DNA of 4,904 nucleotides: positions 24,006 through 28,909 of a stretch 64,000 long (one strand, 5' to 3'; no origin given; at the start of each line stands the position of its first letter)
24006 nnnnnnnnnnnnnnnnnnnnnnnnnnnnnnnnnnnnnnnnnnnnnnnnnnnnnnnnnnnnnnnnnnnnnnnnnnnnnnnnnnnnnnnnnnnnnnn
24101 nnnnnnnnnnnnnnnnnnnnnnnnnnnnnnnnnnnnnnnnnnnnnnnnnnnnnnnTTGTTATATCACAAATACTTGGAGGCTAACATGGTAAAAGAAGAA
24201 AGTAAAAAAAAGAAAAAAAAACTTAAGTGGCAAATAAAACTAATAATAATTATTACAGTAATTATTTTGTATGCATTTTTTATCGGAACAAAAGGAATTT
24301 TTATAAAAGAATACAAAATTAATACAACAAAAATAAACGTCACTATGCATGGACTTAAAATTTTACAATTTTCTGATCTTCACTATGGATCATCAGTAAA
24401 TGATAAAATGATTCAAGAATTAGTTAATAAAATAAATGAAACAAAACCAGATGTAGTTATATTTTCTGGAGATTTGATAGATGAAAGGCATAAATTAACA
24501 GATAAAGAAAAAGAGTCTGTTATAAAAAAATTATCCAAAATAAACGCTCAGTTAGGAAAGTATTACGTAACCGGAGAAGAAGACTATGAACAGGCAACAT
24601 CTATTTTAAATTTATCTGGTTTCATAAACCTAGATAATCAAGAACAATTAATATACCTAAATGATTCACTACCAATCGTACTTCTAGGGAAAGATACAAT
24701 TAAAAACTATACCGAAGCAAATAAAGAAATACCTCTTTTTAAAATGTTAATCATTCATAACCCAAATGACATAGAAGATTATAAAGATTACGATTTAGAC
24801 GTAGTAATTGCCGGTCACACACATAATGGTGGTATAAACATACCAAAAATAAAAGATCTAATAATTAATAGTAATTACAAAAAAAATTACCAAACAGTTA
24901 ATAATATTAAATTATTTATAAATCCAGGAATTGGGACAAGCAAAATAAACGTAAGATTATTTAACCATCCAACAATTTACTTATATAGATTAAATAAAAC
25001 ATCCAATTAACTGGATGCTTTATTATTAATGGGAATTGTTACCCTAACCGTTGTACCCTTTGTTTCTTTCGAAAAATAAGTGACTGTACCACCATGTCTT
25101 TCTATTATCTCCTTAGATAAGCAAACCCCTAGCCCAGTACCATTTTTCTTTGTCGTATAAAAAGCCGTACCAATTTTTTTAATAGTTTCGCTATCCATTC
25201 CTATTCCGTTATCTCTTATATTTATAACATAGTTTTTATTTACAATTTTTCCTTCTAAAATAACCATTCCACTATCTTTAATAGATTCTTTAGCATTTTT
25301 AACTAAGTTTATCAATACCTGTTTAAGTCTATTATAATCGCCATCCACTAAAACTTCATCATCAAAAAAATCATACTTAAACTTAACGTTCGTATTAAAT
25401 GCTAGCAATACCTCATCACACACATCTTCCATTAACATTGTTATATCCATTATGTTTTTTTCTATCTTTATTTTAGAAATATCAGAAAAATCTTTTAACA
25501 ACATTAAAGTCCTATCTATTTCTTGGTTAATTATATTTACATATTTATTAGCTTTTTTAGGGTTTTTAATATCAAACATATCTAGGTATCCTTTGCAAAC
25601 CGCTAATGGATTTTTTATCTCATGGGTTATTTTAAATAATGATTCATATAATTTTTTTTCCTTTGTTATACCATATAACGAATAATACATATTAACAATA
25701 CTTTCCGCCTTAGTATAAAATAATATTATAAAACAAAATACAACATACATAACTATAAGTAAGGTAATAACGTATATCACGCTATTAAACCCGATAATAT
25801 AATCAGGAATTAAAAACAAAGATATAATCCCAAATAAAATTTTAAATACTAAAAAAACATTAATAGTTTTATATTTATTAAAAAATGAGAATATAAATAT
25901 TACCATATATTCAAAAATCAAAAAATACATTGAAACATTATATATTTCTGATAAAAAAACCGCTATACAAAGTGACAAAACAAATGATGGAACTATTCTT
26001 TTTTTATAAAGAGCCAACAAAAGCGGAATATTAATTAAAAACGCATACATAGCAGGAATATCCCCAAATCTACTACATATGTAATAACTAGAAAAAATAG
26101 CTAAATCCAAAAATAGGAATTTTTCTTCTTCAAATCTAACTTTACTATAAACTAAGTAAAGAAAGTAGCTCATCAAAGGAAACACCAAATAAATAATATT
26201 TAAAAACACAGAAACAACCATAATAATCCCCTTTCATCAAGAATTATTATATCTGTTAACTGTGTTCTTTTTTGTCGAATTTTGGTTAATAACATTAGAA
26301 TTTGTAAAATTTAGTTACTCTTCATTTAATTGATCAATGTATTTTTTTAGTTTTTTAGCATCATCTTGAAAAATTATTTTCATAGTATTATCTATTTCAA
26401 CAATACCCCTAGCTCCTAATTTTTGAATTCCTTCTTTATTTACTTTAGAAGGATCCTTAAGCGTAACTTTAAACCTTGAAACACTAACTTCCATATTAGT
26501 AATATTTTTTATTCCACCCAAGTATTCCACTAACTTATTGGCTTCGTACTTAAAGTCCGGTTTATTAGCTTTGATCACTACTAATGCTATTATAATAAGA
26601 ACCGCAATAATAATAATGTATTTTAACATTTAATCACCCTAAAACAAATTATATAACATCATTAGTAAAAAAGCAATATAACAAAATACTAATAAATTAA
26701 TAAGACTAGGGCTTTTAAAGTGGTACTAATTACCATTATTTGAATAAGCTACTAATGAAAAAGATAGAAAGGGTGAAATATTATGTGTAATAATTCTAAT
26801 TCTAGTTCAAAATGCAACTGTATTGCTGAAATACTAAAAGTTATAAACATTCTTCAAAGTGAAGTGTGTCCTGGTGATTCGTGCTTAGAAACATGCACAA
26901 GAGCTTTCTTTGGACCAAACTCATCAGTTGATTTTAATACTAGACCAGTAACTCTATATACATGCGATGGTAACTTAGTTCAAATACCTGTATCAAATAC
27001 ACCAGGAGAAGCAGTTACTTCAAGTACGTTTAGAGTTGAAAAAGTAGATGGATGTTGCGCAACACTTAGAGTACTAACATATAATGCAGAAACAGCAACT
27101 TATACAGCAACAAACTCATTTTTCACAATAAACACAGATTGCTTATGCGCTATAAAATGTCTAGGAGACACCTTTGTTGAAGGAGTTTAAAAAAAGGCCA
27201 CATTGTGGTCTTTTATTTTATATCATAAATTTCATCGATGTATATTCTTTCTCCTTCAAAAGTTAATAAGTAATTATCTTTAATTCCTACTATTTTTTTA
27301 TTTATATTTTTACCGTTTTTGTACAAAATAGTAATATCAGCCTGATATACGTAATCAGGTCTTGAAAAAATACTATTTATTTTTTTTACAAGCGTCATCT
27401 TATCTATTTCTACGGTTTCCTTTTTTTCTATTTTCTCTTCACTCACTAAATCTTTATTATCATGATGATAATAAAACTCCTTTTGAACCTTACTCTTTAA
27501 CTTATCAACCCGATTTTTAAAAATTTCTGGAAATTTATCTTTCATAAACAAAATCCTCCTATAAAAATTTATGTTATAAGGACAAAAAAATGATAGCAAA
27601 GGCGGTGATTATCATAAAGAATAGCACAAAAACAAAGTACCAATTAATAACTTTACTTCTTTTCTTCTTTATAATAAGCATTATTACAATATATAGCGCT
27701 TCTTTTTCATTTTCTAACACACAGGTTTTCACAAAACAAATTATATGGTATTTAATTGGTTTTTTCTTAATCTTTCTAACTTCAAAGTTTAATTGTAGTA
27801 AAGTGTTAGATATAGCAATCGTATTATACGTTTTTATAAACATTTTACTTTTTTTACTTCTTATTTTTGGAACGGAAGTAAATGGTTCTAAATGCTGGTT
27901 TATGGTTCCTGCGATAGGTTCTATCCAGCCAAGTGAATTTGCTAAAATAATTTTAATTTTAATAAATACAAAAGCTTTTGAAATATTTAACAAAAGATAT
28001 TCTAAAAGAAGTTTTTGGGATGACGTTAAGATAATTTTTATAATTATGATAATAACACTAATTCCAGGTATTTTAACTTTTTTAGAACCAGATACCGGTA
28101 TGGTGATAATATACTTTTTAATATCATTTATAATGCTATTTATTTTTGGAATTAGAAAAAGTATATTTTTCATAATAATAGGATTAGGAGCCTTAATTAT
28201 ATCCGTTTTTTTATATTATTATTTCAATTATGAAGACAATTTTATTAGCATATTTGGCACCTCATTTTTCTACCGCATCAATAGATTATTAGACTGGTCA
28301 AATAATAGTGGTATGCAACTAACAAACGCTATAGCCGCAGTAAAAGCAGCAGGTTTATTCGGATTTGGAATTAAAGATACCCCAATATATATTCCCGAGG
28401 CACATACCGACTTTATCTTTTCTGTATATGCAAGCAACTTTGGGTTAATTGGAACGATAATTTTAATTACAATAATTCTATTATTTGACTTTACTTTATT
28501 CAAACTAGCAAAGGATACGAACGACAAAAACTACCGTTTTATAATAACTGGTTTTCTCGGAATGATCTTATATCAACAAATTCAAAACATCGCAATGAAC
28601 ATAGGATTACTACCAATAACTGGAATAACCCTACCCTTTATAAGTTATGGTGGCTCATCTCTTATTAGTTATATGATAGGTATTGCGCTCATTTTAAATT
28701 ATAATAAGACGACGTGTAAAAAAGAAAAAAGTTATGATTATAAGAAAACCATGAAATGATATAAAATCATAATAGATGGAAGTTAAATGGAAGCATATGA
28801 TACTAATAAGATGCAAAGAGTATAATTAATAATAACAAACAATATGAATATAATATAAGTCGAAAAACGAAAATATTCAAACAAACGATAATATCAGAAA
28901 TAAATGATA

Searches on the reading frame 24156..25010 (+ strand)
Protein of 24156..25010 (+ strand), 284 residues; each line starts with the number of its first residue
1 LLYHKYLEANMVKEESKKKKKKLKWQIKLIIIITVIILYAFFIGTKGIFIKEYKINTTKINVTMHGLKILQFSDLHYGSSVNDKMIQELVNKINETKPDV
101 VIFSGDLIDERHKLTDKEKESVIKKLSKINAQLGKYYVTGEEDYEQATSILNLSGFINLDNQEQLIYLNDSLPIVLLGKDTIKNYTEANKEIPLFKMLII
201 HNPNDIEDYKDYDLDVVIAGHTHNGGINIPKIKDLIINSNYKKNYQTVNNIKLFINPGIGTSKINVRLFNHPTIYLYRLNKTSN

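Call 86: search_protein_families(library=pfam, proteins=[window:24156-25010:+], max_evalue=0.0001)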
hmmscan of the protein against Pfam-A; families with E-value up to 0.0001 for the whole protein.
window:24156-25010:+ (284 aa): 2 families
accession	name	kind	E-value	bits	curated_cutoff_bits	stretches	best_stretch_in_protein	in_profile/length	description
PF00149.33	Metallophos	-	5.7e-11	43.6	21.5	1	67-224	1-190/191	Calcineurin-like phosphoesterase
PF12850.12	Metallophos_2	-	2.2e-07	31.5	27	1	68-258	2-133/154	Calcineurin-like phosphoesterase superfamily domain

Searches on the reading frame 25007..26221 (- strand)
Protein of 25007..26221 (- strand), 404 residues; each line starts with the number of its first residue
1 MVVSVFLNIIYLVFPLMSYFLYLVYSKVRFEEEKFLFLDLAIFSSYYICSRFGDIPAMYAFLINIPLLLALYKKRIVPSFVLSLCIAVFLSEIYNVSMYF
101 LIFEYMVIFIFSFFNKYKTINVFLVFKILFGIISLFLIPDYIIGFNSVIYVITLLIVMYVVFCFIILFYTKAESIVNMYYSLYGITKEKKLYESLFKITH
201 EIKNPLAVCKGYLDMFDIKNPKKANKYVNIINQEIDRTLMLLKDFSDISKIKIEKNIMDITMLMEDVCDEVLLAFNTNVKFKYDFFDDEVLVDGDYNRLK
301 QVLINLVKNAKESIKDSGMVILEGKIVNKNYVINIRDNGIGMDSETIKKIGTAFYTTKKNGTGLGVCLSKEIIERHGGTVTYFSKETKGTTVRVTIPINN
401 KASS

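Call 86: search_protein_families(library=pfam, proteins=[window:25007-26221:-], max_evalue=0.0001)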
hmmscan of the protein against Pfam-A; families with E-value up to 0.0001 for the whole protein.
window:25007-26221:- (404 aa): 2 families
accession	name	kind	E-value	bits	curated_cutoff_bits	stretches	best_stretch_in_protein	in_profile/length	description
PF02518.31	HATPase_c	-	1.2e-23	84.1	26.4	1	294-398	1-109/111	Histidine kinase-, DNA gyrase B-, and HSP90-like ATPase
PF00512.31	HisKA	-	8e-10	39.1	26.9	1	198-251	9-63/66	His Kinase A (phospho-acceptor) domain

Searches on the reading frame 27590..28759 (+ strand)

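Call 86: search_protein_families(library=pfam, proteins=[window:27590-28759:+], max_evalue=0.0001)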
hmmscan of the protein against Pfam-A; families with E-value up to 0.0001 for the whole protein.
window:27590-28759:+ (389 aa): 1 family
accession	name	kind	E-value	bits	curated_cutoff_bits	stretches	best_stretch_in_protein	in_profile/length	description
PF01098.24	FTSW_RODA_SPOVE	-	1.4e-67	228.7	26.4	1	20-373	5-352/356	Cell cycle protein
